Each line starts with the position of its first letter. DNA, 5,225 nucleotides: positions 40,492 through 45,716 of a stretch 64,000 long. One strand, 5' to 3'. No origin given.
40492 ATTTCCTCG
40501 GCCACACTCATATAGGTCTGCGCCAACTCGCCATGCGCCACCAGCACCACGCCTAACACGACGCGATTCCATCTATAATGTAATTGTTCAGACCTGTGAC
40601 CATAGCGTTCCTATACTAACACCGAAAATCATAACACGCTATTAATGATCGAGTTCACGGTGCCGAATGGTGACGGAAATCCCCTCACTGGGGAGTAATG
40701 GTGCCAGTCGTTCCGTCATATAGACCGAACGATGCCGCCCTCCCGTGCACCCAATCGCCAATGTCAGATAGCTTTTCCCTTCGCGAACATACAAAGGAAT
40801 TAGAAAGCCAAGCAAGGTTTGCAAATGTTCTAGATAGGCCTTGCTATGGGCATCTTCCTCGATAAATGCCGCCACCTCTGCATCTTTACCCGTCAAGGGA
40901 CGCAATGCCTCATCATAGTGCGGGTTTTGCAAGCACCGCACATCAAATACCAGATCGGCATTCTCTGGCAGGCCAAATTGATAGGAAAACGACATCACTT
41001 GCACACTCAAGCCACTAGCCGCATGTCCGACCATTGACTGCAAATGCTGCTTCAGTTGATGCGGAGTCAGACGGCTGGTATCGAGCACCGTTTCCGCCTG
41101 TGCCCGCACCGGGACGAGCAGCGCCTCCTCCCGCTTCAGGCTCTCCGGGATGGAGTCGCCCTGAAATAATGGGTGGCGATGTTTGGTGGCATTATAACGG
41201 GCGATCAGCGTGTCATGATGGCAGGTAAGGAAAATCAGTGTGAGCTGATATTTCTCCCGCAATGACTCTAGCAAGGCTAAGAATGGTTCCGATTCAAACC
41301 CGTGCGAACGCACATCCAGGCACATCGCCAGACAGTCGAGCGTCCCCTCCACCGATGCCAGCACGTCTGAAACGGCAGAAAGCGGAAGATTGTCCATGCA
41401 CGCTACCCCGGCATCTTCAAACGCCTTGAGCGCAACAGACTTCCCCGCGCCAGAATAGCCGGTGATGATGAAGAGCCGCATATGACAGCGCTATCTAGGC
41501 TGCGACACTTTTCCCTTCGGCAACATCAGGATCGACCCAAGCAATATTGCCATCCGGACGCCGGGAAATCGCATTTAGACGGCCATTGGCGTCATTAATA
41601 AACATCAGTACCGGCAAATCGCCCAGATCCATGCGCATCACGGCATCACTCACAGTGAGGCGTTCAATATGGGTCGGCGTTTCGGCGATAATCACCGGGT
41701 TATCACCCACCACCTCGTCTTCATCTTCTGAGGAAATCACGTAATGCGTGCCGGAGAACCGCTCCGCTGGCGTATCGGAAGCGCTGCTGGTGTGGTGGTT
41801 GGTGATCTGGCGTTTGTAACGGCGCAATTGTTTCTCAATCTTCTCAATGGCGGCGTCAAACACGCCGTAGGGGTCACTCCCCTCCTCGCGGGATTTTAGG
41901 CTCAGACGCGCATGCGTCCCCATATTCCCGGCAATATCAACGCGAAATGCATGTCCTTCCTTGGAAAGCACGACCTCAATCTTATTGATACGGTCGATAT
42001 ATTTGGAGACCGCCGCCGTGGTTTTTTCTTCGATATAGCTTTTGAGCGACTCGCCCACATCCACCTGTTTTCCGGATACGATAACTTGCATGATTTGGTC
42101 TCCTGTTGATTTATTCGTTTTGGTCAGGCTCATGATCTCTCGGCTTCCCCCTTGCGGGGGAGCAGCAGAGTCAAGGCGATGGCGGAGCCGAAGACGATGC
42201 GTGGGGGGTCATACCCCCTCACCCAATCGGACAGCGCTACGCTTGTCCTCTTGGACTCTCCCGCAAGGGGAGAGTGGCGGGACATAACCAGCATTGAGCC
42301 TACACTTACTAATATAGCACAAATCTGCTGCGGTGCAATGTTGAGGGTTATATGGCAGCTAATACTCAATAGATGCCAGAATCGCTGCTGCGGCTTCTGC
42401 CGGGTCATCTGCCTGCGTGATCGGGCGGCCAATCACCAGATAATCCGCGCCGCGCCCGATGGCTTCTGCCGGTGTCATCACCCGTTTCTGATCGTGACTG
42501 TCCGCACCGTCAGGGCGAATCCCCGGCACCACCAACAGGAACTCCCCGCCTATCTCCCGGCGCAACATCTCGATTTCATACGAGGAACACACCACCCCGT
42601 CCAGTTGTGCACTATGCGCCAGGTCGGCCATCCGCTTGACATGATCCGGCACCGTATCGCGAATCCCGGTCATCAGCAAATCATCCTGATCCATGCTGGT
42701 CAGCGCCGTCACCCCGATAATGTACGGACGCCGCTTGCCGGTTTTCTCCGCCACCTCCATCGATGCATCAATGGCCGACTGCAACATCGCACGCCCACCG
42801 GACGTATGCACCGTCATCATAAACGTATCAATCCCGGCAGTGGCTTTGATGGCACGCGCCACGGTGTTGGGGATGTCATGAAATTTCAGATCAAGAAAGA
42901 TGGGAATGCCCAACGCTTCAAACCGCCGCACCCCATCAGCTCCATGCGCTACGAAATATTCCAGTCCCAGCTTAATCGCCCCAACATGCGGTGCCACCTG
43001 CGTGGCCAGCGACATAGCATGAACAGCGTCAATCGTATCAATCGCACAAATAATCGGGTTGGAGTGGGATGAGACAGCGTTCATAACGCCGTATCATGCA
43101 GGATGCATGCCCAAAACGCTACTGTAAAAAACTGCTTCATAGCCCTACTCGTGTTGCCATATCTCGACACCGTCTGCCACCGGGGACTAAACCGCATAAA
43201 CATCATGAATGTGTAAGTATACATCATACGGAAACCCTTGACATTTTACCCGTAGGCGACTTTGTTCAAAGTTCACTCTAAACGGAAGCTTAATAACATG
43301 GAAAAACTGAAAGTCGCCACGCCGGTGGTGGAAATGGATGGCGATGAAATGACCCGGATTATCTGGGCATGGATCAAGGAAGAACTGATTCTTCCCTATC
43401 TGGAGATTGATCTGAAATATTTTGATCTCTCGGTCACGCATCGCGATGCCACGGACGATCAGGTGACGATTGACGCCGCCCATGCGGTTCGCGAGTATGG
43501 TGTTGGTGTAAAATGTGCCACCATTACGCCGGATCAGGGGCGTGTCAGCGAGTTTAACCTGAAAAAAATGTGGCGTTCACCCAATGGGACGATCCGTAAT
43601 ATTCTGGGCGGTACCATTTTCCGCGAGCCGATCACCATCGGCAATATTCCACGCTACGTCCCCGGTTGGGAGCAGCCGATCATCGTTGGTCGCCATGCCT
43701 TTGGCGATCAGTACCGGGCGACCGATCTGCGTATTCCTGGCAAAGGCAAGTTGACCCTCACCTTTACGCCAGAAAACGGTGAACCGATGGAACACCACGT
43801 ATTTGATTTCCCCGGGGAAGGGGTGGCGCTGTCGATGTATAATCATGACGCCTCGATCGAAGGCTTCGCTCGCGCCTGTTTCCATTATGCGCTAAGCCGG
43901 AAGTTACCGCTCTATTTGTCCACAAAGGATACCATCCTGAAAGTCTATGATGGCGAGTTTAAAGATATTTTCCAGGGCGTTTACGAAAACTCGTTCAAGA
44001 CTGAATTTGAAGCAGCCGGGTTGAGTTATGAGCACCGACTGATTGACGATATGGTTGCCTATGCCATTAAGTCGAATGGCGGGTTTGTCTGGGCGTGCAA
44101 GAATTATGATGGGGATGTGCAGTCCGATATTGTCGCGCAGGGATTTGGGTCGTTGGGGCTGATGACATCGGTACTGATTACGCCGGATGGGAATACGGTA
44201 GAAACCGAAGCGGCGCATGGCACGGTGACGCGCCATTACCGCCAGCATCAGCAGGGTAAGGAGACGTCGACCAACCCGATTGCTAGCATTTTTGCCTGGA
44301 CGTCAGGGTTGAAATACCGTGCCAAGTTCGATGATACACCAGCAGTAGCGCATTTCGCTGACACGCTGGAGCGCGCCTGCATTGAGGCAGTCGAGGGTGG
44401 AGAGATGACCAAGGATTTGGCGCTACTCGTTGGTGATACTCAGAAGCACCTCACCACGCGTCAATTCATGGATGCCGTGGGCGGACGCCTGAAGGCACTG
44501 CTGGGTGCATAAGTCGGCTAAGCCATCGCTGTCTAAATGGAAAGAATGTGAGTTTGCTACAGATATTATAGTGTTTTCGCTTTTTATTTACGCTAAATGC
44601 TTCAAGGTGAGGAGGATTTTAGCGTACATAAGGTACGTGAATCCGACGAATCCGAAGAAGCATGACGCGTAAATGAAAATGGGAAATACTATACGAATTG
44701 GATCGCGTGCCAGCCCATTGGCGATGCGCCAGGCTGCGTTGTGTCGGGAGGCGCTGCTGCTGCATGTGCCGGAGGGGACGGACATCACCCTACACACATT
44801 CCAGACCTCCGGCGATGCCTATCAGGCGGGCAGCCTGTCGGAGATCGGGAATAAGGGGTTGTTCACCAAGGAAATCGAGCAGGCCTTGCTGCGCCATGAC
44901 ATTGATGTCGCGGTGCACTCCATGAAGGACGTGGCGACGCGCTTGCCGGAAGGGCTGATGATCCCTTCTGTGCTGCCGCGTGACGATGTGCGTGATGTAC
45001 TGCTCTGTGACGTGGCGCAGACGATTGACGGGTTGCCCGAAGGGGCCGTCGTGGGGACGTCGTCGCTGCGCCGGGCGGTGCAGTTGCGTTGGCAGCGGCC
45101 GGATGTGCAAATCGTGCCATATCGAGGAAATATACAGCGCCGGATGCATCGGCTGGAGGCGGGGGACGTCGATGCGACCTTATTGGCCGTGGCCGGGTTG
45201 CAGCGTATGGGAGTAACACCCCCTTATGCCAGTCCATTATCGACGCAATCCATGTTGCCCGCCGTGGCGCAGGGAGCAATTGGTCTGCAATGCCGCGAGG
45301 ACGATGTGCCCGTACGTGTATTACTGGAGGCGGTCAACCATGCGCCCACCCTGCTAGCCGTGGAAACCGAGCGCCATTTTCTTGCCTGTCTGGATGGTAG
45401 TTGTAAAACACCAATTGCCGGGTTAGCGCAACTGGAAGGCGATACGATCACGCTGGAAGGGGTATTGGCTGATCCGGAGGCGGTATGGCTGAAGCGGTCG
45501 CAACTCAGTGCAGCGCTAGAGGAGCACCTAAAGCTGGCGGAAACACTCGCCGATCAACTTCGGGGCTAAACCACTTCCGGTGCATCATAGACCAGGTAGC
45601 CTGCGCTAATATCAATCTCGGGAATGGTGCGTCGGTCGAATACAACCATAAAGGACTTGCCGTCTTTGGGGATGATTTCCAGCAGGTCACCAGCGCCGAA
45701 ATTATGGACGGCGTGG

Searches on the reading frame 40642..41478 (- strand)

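Call 63: search_protein_families(library=pfam, proteins=[window:40642-41478:-], max_evalue=0.001)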
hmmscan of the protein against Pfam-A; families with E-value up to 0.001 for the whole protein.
window:40642-41478:- (278 aa): 2 families
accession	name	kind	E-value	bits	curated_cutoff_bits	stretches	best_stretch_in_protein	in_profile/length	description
PF22740.1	PapZ_C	-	4.4e-45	153.2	27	1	158-276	2-120/121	RapZ C-terminal domain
PF03668.21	RapZ-like_N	-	6.5e-36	123.9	25.4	1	2-149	3-153/158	RapZ-like N-terminal domain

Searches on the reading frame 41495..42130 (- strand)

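Call 71: search_protein_families(library=pfam, proteins=[window:41495-42130:-], max_evalue=0.001)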
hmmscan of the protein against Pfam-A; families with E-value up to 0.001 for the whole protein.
window:41495-42130:- (211 aa): 2 families
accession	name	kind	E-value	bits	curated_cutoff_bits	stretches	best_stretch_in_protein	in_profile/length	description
PF02482.25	Ribosomal_S30AE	-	3.9e-18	66.4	23.7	1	16-109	1-87/88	Sigma 54 modulation protein / S30EA ribosomal protein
PF16321.10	Ribosom_S30AE_C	-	3.5e-10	39.9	25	1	144-196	3-55/57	Sigma 54 modulation/S30EA ribosomal protein C terminus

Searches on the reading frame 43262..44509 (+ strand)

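Call 71: search_protein_families(library=pfam, proteins=[window:43262-44509:+], max_evalue=0.001)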
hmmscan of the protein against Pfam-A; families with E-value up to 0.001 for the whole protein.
window:43262-44509:+ (416 aa): 1 family
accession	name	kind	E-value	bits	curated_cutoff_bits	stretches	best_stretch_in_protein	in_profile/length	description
PF00180.25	Iso_dh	-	2.3e-65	221.6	27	1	17-406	1-348/348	Isocitrate/isopropylmalate dehydrogenase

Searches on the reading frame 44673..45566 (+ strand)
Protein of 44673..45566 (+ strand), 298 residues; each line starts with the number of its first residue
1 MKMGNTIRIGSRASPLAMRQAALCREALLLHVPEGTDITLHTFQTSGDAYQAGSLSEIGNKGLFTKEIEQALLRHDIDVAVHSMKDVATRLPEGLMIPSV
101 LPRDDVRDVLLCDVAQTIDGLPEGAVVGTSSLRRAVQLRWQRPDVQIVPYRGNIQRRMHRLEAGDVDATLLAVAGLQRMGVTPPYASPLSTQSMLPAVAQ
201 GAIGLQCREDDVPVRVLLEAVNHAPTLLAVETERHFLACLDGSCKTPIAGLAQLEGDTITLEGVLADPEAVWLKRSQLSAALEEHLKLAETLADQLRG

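Call 71: search_protein_families(library=pfam, proteins=[window:44673-45566:+], max_evalue=0.001)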
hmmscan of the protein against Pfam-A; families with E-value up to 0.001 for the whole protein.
window:44673-45566:+ (298 aa): 2 families
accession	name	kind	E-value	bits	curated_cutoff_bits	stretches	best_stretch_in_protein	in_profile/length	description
PF01379.25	Porphobil_deam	-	9.4e-72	241.3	22.1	1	7-212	1-203/207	Porphobilinogen deaminase, dipyromethane cofactor binding domain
PF03900.20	Porphobil_deamC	-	6.4e-11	42.9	26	1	228-296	2-72/74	Porphobilinogen deaminase, C-terminal domain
